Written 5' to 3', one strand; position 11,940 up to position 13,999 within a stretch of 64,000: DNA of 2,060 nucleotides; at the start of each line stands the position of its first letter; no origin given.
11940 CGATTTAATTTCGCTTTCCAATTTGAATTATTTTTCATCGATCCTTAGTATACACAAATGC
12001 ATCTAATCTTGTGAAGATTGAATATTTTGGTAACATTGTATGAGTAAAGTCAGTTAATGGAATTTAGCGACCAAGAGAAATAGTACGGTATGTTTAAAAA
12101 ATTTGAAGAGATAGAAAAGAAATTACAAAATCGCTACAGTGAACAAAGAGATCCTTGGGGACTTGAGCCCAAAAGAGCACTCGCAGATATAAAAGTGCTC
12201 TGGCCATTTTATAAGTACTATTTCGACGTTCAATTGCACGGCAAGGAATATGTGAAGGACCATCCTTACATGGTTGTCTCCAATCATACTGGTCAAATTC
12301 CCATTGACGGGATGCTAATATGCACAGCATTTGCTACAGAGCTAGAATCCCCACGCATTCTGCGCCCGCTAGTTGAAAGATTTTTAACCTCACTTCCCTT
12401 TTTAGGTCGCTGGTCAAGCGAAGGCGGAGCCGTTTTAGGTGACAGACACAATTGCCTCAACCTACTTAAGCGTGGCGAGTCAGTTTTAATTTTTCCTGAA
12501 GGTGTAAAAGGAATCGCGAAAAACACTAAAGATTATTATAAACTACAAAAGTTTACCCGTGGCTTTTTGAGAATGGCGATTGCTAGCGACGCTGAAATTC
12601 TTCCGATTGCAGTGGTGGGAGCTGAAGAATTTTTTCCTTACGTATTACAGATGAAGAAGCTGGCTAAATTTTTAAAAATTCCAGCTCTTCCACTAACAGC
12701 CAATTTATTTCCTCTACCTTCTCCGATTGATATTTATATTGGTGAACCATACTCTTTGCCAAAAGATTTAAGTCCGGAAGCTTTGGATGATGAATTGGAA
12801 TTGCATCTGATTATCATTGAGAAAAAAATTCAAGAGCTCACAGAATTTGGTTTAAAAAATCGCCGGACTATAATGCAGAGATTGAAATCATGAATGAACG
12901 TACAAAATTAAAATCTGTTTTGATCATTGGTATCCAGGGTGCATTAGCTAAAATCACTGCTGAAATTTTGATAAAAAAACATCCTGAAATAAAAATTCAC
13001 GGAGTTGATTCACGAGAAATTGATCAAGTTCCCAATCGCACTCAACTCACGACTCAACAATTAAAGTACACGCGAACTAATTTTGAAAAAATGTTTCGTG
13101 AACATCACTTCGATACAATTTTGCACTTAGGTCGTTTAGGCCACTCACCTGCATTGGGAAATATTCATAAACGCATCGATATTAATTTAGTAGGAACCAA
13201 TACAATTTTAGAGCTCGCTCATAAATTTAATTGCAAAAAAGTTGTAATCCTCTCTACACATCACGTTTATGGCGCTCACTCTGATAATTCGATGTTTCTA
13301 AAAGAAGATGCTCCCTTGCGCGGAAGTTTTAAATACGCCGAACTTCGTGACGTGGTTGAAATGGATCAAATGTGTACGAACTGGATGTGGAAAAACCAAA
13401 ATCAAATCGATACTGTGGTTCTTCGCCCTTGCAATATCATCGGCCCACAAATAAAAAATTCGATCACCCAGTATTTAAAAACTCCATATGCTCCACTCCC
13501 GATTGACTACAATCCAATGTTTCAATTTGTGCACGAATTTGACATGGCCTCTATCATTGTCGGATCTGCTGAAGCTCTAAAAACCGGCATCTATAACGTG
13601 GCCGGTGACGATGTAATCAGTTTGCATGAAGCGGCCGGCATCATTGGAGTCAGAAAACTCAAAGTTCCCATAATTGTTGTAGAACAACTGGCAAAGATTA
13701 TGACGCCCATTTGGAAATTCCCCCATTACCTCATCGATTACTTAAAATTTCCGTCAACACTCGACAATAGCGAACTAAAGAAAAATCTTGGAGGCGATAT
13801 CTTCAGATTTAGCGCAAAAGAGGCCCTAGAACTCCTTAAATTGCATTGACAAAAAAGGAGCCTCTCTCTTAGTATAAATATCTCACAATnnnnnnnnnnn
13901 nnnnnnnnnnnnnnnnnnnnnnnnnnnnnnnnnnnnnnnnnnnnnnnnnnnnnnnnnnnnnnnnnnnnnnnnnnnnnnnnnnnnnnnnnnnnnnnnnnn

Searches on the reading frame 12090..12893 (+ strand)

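Call 45: search_protein_families(library=pfam, proteins=[window:12090-12893:+], max_evalue=0.001)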
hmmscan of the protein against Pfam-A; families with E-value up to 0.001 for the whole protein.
window:12090-12893:+ (267 aa): 2 families
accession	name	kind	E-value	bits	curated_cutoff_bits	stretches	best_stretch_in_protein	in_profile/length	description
PF01553.26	Acyltransferase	-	6.1e-17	62.1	23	1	47-175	2-131/132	Acyltransferase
PF03982.18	DAGAT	-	2.7e-08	33.5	22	1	33-185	37-197/297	Diacylglycerol acyltransferase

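Call 47: search_protein_families(library=ncbifam, proteins=[window:12090-12893:+], max_evalue=0.001)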
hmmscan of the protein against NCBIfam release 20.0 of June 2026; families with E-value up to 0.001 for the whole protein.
window:12090-12893:+ (267 aa): 2 families
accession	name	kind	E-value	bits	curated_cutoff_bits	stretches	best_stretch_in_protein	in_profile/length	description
TIGR00530.1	AGP_acyltrn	subfamily_domain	3.2e-08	33.4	102.95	1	45-175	2-129/130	1-acylglycerol-3-phosphate O-acyltransferase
NF052615.1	orn_lipid_OlsF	equivalog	4.7e-05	22.1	620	1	123-190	146-213/570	bifunctional ornithine lipid synthase OlsF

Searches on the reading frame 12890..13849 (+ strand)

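Call 45: search_protein_families(library=pfam, proteins=[window:12890-13849:+], max_evalue=0.001)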
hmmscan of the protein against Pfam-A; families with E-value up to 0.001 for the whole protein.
window:12890-13849:+ (319 aa): 4 families
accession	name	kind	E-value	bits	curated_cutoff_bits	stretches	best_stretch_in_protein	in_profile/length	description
PF01370.27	Epimerase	-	4.6e-23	82.3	20.9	1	10-238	1-240/240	NAD dependent epimerase/dehydratase family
PF16363.11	GDP_Man_Dehyd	-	9.1e-09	35.6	27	1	11-151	1-155/332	GDP-mannose 4,6 dehydratase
PF01073.25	3Beta_HSD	-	1.4e-07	31.2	22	1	12-197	2-198/280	3-beta hydroxysteroid dehydrogenase/isomerase family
PF02719.21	Polysacc_synt_2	-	7.1e-07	29.1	20.2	1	23-124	23-129/293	Polysaccharide biosynthesis protein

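Call 47: search_protein_families(library=ncbifam, proteins=[window:12890-13849:+], max_evalue=0.001)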
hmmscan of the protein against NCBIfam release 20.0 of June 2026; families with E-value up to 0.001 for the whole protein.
window:12890-13849:+ (319 aa): 6 families
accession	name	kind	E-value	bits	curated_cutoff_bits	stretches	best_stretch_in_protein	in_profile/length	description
TIGR01179.1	galE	equivalog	2e-09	36.8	262.3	1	50-195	48-188/332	UDP-glucose 4-epimerase GalE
TIGR04180.1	EDH_00030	hypoth_equivalog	6.9e-08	31.9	475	1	74-187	71-179/297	NAD-dependent 4,6-dehydratase LegB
TIGR01181.1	dTDP_gluc_dehyt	equivalog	2.4e-07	30.1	365.1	1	61-186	61-184/321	dTDP-glucose 4,6-dehydratase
NF042423.1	oxyalk_red_Shew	equivalog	1.8e-05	24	580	1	5-188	6-179/331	2-alkyl-3-oxoalkanoate reductase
TIGR02622.1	CDP_4_6_dhtase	equivalog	0.00074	18.8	278.45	1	90-185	95-193/352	CDP-glucose 4,6-dehydratase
NF007582.0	PRK10217.1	equivalog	0.00095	18.3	698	0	61-166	62-175/355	dTDP-glucose 4,6-dehydratase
